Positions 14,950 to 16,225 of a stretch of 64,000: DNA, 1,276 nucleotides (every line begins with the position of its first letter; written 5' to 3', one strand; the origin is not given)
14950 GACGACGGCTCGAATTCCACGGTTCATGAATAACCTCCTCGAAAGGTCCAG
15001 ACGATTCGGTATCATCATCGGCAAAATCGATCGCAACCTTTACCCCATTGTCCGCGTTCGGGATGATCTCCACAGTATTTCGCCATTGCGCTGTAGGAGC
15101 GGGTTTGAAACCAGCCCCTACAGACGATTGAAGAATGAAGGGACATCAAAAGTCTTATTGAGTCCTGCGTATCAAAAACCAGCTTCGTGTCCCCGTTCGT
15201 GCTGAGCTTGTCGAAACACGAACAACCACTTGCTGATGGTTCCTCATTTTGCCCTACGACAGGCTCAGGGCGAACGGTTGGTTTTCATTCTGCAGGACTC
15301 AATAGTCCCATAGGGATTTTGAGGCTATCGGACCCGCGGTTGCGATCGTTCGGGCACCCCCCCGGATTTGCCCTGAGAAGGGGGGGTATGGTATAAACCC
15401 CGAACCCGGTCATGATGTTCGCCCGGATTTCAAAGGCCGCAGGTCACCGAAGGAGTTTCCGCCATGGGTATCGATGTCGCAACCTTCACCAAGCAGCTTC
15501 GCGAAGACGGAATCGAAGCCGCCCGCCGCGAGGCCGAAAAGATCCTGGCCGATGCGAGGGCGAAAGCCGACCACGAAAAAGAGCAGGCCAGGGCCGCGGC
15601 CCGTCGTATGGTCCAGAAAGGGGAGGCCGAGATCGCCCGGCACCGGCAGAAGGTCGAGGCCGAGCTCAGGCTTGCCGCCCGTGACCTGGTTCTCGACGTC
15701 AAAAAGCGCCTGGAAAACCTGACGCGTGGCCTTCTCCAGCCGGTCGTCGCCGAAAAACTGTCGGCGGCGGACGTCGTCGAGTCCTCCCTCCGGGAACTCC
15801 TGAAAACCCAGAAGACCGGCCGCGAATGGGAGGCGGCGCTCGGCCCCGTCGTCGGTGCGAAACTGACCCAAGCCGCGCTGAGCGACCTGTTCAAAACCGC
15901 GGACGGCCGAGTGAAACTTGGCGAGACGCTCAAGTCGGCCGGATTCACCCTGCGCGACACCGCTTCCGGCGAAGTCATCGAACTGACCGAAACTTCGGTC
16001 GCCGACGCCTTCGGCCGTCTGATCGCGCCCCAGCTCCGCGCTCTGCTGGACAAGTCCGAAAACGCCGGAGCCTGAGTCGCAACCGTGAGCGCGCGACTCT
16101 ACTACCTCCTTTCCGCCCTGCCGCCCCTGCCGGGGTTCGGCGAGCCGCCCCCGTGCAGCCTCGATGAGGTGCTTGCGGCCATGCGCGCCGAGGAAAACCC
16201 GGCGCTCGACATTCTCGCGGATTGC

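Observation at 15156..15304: MITE-like ~150-bp element with terminal inverted repeats, present in two inverted copies (15.2 kb and 44.1 kb)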

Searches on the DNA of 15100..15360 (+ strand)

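Call 73: search_rna_families(source=window, start=15100, end=15360, threshold=evalue, max_evalue=10)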
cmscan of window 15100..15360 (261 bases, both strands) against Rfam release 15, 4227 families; matches with E-value up to 10: 3.
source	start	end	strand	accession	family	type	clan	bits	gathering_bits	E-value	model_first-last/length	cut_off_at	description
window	15100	15146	-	RF00410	SNORA2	Gene; snRNA; snoRNA; HACA-box;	CL00021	13.3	70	8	1-52/137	3'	Small nucleolar RNA SNORA2/SNORA34 family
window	15177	15245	-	RF02477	GlsR9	Gene; snRNA; snoRNA; CD-box;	-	12.2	95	7.9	1-79/79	no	Small nucleolar RNA GlsR9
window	15137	15283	-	RF02901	AaHKsRNA41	Gene; sRNA;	-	11.6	97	2.2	1-187/187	no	Aggregatibacter sRNA 41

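Call 74: search_dna_similar(query=window:15158-15302:+, collection=plasmids, mode=distant, max_evalue=0.01, max_rows=25)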
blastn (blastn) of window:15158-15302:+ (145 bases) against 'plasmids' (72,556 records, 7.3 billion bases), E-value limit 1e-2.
Records with a match: 6; places in all: 6; records where one place covers at least 80% of the query: 0.
Best place of each record, by identity: 95-99% 5; 90-95% 1.
By first word of the organism name: Sphingobium 4; Comamonas 1; Sphingomonas 1.
By predicted mobility (MOB-suite, as given by PLSDB): non-mobilizable 6.
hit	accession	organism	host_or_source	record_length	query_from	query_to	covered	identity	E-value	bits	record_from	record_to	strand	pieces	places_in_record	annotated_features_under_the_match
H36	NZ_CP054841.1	Comamonas antarctica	whole organism,R2A medium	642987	36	66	21%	93.5%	3e-3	48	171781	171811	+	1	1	none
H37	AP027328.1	Sphingobium sp. TomTYG64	-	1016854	94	122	20%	96.6%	3e-3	49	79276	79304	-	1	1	none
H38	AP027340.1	Sphingobium sp. TomTYG73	-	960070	94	122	20%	96.6%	3e-3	49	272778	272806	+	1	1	none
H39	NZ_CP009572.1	Sphingomonas taxi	Plant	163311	93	120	19%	96.4%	9e-3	47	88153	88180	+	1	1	none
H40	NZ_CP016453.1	Sphingobium sp. RAC03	Microbial isolate,Algal phycosphere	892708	93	120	19%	96.4%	9e-3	47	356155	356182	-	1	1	none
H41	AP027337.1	Sphingobium sp. TomTYG72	-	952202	94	121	19%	96.4%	9e-3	47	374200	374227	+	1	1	none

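Call 76: search_rna_families(source=window, start=15120, end=15340, threshold=evalue, max_evalue=10, show_alignments=4)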
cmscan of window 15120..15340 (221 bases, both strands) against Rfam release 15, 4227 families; matches with E-value up to 10: 4.
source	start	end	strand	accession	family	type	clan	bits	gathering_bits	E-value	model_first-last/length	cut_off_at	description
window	15138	15152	+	RF02098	DGCR5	Gene; lncRNA;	-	13.7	50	3.2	35-49/49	no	DiGeorge syndrome critical region gene 5 conserved region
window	15177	15245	-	RF02477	GlsR9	Gene; snRNA; snoRNA; CD-box;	-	12.2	95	6.7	1-79/79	no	Small nucleolar RNA GlsR9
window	15137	15283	-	RF02901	AaHKsRNA41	Gene; sRNA;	-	11.6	97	1.9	1-187/187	no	Aggregatibacter sRNA 41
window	15144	15162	-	RF01985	ZEB2_AS1_2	Gene; lncRNA;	-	10.2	70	4.8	1-61/61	no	ZEB2 antisense RNA 1 conserved region 2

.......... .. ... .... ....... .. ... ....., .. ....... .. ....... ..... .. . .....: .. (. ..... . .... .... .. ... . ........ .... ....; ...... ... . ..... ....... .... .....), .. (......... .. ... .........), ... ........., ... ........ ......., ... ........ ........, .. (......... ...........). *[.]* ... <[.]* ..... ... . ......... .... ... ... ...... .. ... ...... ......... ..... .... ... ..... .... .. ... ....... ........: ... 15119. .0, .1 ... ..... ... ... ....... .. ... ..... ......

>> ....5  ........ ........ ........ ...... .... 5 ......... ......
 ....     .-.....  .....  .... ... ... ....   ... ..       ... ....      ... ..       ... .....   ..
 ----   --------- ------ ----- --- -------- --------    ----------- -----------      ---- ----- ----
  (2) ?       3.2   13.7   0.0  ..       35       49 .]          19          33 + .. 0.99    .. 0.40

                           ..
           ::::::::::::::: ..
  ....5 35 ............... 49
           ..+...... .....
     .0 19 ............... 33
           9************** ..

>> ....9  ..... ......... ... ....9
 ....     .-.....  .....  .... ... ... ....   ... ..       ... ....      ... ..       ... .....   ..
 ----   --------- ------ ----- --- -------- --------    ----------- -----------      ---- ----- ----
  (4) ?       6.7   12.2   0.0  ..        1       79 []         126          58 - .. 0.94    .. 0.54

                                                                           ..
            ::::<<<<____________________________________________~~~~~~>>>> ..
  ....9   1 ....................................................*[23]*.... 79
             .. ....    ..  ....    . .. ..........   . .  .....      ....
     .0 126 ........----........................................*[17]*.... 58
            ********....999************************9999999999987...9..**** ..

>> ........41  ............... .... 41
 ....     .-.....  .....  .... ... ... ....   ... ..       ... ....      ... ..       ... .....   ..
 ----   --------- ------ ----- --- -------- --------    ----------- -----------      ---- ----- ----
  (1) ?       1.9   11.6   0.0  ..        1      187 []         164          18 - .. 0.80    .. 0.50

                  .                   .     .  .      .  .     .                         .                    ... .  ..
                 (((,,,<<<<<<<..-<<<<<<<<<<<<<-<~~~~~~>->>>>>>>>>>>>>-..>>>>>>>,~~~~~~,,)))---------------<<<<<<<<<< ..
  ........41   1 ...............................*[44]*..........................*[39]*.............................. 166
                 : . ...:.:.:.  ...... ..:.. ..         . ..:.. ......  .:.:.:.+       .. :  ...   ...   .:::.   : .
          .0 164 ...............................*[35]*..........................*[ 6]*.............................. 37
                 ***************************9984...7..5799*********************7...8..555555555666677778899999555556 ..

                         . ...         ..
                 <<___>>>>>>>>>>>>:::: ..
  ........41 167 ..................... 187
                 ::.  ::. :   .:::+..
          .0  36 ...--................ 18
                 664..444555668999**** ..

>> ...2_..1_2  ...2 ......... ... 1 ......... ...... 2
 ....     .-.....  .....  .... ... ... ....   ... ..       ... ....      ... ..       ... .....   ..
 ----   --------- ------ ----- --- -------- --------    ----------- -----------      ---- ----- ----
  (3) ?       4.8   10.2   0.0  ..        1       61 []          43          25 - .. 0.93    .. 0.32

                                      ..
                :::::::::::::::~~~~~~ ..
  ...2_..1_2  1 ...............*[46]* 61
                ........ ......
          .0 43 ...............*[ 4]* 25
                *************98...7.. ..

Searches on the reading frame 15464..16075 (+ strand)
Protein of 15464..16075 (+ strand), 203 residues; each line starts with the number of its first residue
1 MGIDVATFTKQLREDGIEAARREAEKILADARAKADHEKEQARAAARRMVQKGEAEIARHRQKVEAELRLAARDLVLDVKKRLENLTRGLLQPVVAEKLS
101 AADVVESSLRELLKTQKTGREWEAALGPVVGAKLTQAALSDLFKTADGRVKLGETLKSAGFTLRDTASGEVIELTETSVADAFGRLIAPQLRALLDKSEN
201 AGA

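Call 14: search_protein_families(library=pfam, proteins=[window:15464-16075:+])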
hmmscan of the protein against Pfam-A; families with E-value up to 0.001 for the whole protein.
window:15464-16075:+ (203 aa): 1 family
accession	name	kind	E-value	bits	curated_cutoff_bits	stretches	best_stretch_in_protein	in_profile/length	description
PF00430.23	ATP-synt_B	-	0.00015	22.3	28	1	15-79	58-126/132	ATP synthase B/B' CF(0)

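Call 17: find_encoding_contigs(protein=window:15464-16075:+, flank=10000, max_places=10)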
Protein window:15464-16075:+ (203 aa): 13 contigs read that carry it; 9 places shown.
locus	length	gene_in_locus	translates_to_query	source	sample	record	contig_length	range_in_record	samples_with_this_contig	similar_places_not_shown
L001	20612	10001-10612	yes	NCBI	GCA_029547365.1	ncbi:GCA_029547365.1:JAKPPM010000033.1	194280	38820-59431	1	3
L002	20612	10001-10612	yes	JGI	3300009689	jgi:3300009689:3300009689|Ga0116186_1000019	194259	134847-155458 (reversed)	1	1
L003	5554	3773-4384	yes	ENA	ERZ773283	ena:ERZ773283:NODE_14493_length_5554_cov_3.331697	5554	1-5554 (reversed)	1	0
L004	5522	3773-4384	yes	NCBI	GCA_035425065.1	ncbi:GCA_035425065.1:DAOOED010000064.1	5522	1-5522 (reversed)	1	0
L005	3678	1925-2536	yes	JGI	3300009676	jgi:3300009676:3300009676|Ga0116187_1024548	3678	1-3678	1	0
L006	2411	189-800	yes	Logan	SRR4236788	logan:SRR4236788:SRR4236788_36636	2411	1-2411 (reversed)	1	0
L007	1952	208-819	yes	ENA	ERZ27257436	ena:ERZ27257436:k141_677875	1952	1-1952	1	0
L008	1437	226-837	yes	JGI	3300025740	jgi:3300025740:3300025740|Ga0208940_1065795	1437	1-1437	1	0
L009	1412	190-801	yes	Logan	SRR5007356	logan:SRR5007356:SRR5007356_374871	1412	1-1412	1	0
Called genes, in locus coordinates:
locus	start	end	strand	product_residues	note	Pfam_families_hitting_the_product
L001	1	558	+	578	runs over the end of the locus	PF02985:HEAT (faint), PF03130:HEAT_PBS (faint), PF13646:HEAT_2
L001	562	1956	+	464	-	PF00072:Response_reg, PF00158:Sigma54_activat, PF14532:Sigma54_activ_2, PF00004:AAA (weak), PF07728:AAA_5 (weak), PF25601:AAA_lid_14, PF02954:HTH_8 (weak)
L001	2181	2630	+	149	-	PF00359:PTS_EIIA_2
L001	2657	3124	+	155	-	PF13581:HATPase_c_2, PF02518:HATPase_c (weak)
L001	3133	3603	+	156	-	PF00334:NDK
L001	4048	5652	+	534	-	-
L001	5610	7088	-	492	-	PF20250:FapA_N, PF03961:FapA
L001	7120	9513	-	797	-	PF04234:CopC (faint), PF13205:Big_5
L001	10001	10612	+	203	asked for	-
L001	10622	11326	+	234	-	-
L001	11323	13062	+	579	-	PF02874:ATP-synt_ab_N (weak), PF16886:ATP-synt_ab_Xtn, PF00006:ATP-synt_ab, PF22919:ATP-synt_VA_C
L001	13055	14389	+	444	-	PF02874:ATP-synt_ab_N (weak), PF00006:ATP-synt_ab, PF22919:ATP-synt_VA_C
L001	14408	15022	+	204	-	PF01813:ATP-synt_D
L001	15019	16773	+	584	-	PF01496:V_ATPase_I (faint)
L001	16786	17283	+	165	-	PF00137:ATP-synt_C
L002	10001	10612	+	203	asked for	-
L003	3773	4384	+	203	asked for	-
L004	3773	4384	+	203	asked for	-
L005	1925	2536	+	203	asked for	-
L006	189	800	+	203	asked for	-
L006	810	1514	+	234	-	-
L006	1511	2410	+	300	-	?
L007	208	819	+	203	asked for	-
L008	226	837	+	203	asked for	-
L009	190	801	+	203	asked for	-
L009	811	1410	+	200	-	?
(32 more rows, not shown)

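Call 46: find_homologous_proteins(query=window:15464-16075:+, max_evalue=1e-20)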
Query window:15464-16075:+ (203 aa): 43 proteins with E <= 1e-20 among 3383 candidates.
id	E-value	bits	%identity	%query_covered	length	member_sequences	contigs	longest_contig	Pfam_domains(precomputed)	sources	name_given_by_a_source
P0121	1.2e-112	392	96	100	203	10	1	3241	-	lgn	-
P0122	1.6e-104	365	88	100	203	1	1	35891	-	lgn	-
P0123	3.3e-103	361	88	100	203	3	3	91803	-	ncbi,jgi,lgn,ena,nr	ncbi:MAG TPA: hypothetical protein PLP29_05155 [Candidatus Ozemobacteraceae bacterium]|nr:hypothetic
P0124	2.1e-99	349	85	100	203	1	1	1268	-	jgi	-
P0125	6.4e-99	347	85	100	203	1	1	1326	-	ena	-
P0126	8.9e-98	343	84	100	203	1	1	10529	-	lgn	-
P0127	1.6e-94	333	82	100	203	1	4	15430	-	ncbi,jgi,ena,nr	ncbi:MAG TPA: hypothetical protein PKM25_07220 [Candidatus Ozemobacteraceae bacterium]|nr:hypothetic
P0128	2.2e-50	189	53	97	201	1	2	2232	-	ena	-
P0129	3.3e-50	188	54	97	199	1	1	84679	-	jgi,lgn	jgi:V/A-type H+-transporting ATPase subunit E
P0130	3.4e-49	185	52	97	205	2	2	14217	-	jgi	jgi:V/A-type H+-transporting ATPase subunit E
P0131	1.1e-48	184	53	97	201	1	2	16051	-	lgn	-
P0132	6.8e-48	181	52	96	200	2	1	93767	-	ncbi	-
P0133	1.4e-46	177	53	97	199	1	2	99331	-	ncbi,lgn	ncbi:MAG: hypothetical protein Kow0029_21090 [Candidatus Rifleibacteriota bacterium]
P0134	1.6e-46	176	50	96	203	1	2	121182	-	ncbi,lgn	-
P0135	4.2e-40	156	47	97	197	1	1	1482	-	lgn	-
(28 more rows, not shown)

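Call 47: find_encoding_contigs(protein=P0121, flank=4000, max_places=3)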
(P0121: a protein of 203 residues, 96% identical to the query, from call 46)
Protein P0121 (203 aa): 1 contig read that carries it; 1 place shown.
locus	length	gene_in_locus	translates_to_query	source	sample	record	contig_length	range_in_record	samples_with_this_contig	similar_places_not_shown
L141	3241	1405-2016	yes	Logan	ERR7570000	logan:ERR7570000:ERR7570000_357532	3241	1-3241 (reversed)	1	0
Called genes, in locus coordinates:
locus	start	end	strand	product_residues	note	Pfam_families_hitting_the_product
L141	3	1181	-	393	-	?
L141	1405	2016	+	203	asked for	-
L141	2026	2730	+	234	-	-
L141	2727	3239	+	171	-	?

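Call 48: find_encoding_contigs(protein=P0122, flank=4000, max_places=3)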
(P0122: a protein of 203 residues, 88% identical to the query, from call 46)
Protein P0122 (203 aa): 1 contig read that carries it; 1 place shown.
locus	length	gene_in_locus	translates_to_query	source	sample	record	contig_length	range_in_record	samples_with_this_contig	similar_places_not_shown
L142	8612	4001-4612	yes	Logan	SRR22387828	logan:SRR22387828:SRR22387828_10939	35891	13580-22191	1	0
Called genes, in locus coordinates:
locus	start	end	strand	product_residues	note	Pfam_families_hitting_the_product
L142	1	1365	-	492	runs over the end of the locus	PF20250:FapA_N, PF03961:FapA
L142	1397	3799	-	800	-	PF13205:Big_5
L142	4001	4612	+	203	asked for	-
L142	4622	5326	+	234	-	-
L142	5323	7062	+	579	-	PF02874:ATP-synt_ab_N (weak), PF16886:ATP-synt_ab_Xtn, PF00006:ATP-synt_ab, PF22919:ATP-synt_VA_C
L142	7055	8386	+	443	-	PF02874:ATP-synt_ab_N, PF00006:ATP-synt_ab, PF22919:ATP-synt_VA_C (weak)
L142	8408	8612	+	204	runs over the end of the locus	PF01813:ATP-synt_D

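Call 49: find_encoding_contigs(protein=P0123, flank=4000, max_places=3)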
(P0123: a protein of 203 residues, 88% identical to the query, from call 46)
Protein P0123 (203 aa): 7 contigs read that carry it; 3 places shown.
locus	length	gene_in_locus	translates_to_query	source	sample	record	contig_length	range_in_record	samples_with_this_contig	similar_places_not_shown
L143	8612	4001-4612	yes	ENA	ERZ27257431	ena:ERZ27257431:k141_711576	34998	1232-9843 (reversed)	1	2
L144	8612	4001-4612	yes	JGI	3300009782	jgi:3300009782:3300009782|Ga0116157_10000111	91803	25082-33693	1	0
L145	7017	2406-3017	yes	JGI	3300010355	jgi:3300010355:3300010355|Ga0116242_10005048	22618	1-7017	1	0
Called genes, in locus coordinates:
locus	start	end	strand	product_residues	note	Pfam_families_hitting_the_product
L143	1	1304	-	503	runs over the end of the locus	PF20250:FapA_N, PF03961:FapA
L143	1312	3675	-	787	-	PF13205:Big_5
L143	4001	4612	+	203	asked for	-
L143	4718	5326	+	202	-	-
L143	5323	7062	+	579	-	PF02874:ATP-synt_ab_N (weak), PF16886:ATP-synt_ab_Xtn, PF00006:ATP-synt_ab, PF22919:ATP-synt_VA_C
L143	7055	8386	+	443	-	PF02874:ATP-synt_ab_N (weak), PF00006:ATP-synt_ab, PF22919:ATP-synt_VA_C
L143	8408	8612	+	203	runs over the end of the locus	PF01813:ATP-synt_D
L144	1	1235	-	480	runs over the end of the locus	PF20250:FapA_N, PF03961:FapA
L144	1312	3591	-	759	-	PF13205:Big_5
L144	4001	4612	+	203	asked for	-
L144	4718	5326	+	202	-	-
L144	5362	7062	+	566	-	PF16886:ATP-synt_ab_Xtn, PF00006:ATP-synt_ab, PF22919:ATP-synt_VA_C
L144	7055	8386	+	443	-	PF02874:ATP-synt_ab_N (weak), PF00006:ATP-synt_ab, PF22919:ATP-synt_VA_C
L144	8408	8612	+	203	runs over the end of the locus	PF01813:ATP-synt_D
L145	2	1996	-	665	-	?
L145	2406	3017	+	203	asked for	-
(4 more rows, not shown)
